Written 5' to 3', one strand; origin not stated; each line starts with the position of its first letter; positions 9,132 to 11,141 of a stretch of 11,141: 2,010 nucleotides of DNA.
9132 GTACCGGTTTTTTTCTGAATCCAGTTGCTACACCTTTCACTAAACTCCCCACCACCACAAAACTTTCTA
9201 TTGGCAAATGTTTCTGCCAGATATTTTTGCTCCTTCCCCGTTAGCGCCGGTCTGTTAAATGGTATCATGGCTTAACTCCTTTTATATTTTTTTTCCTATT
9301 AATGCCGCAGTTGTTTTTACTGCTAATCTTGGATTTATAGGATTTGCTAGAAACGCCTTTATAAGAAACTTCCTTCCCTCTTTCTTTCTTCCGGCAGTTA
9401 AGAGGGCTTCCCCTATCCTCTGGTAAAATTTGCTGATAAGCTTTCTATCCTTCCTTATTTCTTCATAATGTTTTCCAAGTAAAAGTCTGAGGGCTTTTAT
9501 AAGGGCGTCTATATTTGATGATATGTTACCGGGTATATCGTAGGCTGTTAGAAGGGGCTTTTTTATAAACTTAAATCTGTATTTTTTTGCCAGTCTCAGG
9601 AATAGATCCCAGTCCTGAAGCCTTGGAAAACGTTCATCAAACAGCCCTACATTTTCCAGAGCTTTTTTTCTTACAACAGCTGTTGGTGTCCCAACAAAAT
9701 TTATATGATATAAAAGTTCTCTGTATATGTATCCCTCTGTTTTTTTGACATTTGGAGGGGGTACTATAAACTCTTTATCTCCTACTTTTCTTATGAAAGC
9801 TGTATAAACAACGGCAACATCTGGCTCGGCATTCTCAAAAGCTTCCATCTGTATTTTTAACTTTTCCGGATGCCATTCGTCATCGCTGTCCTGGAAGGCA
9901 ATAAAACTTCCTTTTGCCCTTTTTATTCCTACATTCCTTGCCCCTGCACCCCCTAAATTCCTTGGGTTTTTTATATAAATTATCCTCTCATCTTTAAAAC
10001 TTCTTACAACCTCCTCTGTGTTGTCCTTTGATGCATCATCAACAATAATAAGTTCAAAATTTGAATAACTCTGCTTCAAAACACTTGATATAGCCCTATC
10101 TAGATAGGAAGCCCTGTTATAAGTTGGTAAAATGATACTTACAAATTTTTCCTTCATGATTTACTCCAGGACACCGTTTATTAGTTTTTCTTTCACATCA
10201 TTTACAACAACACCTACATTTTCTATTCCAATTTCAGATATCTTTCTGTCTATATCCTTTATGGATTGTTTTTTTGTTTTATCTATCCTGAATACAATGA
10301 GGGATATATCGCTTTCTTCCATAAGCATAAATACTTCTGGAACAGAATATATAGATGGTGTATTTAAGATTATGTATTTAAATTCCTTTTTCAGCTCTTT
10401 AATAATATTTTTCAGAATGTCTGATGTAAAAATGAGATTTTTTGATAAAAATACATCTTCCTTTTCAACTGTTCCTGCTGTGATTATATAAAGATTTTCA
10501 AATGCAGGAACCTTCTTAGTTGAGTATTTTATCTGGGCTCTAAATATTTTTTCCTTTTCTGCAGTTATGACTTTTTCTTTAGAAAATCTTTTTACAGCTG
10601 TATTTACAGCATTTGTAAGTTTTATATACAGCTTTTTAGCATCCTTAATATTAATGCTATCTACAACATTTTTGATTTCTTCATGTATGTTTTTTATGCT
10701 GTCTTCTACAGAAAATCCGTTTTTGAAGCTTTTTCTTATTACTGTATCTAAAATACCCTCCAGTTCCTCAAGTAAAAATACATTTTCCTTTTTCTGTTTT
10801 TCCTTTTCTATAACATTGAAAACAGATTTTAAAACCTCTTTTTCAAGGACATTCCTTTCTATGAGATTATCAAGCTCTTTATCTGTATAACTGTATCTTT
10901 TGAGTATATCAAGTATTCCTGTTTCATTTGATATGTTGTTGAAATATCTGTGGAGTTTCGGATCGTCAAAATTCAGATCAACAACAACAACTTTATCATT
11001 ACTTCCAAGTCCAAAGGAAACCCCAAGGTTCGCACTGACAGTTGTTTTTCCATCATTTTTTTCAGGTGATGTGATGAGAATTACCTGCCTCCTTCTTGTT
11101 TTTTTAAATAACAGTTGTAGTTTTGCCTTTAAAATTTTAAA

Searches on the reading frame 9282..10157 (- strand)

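Call 4: search_protein_families(library=pfam, proteins=[window:9282-10157:-], max_evalue=0.01)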
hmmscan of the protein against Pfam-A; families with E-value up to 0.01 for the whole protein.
window:9282-10157:- (291 aa): 4 families
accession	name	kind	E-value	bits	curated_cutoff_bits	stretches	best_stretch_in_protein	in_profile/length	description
PF00535.33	Glycos_transf_2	-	2.1e-42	145.3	23.3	1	7-170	1-167/168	Glycosyl transferase family 2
PF10111.15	Glyco_tranf_2_2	-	2e-21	77.2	27.3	1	9-196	3-206/276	Glycosyltransferase like family 2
PF13641.12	Glyco_tranf_2_3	-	1.2e-16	61.9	27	1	6-191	3-196/230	Glycosyltransferase like family 2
PF03071.21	GNT-I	-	0.0017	17.7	25.4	1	5-65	94-155/434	GNT-I family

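Call 6: search_protein_families(library=ncbifam, proteins=[window:9282-10157:-], max_evalue=0.01)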
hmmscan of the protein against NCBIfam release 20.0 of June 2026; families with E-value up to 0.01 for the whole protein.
window:9282-10157:- (291 aa): 28 families (the best 25 are shown)
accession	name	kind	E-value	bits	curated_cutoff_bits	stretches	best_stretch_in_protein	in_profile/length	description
NF047683.1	TeichurnBiosyTuaG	equivalog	1.5e-33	116.5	400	1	3-214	5-212/252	teichuronic acid biosynthesis protein TuaG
NF007453.0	PRK10018.1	equivalog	3.2e-28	99.2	382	1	3-193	5-193/280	colanic acid biosynthesis glycosyltransferase WcaA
TIGR04017.1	WcaA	equivalog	7.2e-28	98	495.75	1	3-193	4-192/279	colanic acid biosynthesis glycosyltransferase WcaA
NF041875.1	EPS_EpsD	equivalog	3.3e-26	92.5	370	1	6-199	1-200/325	exopolysaccharide biosynthesis glycosyltransferase EpsD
NF050050.1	ProtGlycPglI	equivalog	7.1e-25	88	500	1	5-228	3-222/306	GalNAc(5)-diNAcBac-PP-undecaprenol beta-1,3-glucosyltransferase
TIGR03965.1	mycofact_glyco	equivalog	1.3e-22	80.3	280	1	5-192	75-266/467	mycofactocin biosynthesis glycosyltransferase MftF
NF053739.1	GlytfEpsEBac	equivalog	4.3e-22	78.4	450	1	6-191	3-187/265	glycosyltransferase EpsE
NF007482.0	PRK10073.1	equivalog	6.1e-22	78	423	1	4-140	6-144/334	glycosyltransferase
TIGR03937.1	PgaC_IcaA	equivalog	6.6e-18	64.8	422.3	1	4-117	45-159/407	poly-beta-1,6-N-acetyl-D-glucosamine synthase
NF038299.1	EPS_HpsN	equivalog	6.5e-16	58.2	425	1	5-118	2-116/317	hormogonium polysaccharide biosynthesis glycosyltransferase HpsN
TIGR04283.1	glyco_like_mftF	equivalog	3.5e-15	56.2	182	1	6-204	1-184/221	TIGR04283 family arsenosugar biosynthesis glycosyltransferase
NF038302.1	EPS_HpsE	equivalog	2.9e-14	52.7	300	1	7-141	4-140/307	hormogonium polysaccharide biosynthesis glycosyltransferase HpsE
NF041394.1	GtaseAglG_Halo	equivalog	7.4e-13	48.4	440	1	6-116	3-115/304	glucosyl-dolichyl phosphate glucuronosyltransferase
TIGR03111.1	glyc2_xrt_Gpos1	hypoth_equivalog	1.8e-10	40.2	363.95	1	6-118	51-166/439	TIGR03111 family XrtG-associated glycosyltransferase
NF047588.1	GlcsyltransPgfSStrep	equivalog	3.2e-10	39.7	500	1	6-109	3-112/308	glycosyltransferase PgfS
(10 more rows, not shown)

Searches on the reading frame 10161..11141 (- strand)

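Call 70: search_protein_families(library=pfam, proteins=[window:10161-11141:-], max_evalue=0.001)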
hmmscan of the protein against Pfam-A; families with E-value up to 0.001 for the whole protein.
window:10161-11141:- (326 aa): 2 families
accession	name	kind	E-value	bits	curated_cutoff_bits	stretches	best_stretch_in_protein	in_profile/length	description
PF01656.29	CbiA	-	5e-07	30.2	25.4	1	21-319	1-86/125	CobQ/CobB/MinD/ParA nucleotide binding domain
PF13614.12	AAA_31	-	9.5e-06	26.1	27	0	30-119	13-99/177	AAA domain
